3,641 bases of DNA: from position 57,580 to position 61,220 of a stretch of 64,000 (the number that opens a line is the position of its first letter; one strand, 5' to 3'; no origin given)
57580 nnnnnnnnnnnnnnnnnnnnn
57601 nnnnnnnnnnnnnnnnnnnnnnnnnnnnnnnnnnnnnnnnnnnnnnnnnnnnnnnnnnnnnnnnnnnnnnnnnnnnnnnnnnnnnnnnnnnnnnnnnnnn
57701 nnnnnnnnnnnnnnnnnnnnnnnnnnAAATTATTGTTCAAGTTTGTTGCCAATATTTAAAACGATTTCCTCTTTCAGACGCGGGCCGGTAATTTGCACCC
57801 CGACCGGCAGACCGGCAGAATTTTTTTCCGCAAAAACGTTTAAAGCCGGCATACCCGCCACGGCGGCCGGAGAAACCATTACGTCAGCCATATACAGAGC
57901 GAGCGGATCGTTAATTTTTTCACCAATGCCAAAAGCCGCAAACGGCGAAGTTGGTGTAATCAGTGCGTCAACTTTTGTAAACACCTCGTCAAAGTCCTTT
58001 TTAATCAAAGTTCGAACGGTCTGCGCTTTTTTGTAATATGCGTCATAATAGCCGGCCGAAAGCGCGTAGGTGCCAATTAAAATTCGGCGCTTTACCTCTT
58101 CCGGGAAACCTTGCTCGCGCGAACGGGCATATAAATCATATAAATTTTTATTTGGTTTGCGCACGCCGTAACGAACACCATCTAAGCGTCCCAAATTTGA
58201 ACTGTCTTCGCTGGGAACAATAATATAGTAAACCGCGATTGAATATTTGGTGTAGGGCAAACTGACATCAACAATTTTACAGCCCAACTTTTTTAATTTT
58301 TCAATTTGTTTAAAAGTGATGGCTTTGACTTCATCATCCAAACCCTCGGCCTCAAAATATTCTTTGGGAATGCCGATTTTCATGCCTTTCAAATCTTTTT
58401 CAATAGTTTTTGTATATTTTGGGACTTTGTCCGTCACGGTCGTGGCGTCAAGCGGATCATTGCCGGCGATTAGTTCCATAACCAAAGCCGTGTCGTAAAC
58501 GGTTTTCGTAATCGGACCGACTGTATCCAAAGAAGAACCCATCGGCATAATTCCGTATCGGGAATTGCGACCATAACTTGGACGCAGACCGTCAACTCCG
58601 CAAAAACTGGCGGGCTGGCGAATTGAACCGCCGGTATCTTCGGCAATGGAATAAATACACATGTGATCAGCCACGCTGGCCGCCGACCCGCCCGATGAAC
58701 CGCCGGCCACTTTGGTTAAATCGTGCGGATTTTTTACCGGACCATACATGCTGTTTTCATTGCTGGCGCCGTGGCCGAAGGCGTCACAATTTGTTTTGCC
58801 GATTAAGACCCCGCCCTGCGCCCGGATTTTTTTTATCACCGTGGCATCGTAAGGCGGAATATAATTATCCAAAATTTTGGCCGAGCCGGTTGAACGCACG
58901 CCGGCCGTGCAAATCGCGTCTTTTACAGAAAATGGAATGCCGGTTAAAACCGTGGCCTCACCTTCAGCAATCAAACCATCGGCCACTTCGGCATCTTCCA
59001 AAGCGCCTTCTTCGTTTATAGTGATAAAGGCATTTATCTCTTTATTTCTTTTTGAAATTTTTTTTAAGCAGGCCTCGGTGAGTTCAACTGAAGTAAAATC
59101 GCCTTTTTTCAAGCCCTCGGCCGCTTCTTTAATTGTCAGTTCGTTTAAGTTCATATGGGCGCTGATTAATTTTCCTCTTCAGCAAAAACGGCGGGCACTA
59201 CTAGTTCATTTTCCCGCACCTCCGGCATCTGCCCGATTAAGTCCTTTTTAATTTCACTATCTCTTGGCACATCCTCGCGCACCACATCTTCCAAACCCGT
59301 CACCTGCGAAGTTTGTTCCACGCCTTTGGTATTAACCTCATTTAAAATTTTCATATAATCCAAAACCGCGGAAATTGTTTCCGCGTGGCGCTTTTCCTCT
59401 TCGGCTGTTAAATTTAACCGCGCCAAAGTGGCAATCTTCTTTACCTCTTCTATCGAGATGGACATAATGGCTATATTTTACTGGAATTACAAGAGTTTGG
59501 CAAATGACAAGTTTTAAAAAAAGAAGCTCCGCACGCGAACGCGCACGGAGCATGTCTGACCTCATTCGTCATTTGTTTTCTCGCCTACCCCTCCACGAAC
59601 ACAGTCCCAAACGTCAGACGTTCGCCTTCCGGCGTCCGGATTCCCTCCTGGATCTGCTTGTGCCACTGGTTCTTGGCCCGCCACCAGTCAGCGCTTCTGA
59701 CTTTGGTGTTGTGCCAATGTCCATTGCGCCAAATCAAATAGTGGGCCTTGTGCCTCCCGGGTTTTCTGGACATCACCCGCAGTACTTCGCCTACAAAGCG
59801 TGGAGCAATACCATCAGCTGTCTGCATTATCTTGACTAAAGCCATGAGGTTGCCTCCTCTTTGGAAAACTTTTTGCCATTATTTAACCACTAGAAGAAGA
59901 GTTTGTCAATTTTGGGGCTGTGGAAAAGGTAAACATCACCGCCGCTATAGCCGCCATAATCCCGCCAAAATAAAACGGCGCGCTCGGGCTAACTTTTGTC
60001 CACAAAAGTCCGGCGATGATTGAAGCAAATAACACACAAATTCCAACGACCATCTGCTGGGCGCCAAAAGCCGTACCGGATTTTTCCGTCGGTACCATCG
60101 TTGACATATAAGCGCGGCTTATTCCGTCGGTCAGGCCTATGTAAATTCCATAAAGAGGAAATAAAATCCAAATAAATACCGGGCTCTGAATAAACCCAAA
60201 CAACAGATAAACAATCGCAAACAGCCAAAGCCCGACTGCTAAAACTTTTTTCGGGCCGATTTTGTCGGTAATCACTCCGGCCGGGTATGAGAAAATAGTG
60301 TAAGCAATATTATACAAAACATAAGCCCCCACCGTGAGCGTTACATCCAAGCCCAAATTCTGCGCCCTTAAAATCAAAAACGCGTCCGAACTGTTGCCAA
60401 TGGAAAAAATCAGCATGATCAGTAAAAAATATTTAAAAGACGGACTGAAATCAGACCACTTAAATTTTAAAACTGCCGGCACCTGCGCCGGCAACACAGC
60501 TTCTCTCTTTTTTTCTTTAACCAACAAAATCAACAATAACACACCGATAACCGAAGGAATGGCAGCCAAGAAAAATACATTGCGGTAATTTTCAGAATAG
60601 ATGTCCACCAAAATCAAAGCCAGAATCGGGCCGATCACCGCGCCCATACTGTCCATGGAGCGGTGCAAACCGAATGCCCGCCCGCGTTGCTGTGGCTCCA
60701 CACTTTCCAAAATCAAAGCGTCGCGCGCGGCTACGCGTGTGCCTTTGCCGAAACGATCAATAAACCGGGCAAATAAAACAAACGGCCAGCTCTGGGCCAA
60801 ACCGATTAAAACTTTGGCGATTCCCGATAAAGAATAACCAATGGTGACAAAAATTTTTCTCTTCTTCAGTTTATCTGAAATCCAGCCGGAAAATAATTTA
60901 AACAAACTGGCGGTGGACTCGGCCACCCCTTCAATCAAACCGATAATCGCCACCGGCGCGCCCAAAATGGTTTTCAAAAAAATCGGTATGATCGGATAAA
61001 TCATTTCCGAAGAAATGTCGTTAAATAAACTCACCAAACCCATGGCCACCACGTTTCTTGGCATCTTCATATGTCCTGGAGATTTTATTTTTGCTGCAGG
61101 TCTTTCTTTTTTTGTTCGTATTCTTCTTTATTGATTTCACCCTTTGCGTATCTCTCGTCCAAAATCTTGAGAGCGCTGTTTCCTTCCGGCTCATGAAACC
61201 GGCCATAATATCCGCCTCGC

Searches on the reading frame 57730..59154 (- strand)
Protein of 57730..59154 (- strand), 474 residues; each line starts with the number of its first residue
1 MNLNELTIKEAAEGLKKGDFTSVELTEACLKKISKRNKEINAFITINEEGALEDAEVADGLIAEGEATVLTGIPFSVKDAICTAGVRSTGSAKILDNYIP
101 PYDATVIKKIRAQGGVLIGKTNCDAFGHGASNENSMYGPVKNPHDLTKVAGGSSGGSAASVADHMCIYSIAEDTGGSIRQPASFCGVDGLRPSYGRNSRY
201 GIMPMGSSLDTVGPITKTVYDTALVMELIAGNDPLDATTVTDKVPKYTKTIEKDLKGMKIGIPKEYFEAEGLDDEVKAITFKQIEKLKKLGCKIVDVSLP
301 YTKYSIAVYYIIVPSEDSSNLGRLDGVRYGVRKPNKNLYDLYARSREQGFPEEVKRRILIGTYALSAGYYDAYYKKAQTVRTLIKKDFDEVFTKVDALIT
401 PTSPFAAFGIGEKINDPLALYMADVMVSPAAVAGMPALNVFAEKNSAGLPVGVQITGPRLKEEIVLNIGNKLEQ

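Call 47: search_protein_families(library=pfam, proteins=[window:57730-59154:-], max_evalue=0.00001)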
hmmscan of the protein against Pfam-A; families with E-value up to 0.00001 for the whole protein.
window:57730-59154:- (474 aa): 1 family
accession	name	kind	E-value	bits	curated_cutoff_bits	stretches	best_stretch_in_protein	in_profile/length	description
PF01425.27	Amidase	-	2.3e-138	462.4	27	1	24-466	1-445/445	Amidase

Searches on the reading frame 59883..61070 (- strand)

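Call 83: search_protein_families(library=pfam, proteins=[window:59883-61070:-], max_evalue=0.0001)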
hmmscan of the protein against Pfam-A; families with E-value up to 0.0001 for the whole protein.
window:59883-61070:- (395 aa): 3 families
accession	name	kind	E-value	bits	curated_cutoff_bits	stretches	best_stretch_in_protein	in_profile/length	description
PF07690.21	MFS_1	-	5.9e-56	190.3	33.4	2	11-245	2-239/347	Major Facilitator Superfamily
PF12832.13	MFS_1_like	-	1.2e-18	67.8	25.2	1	24-367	18-372/373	MFS_1 like family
PF00083.30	Sugar_tr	-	3.6e-13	49.7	22.3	1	59-183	64-191/452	Sugar (and other) transporter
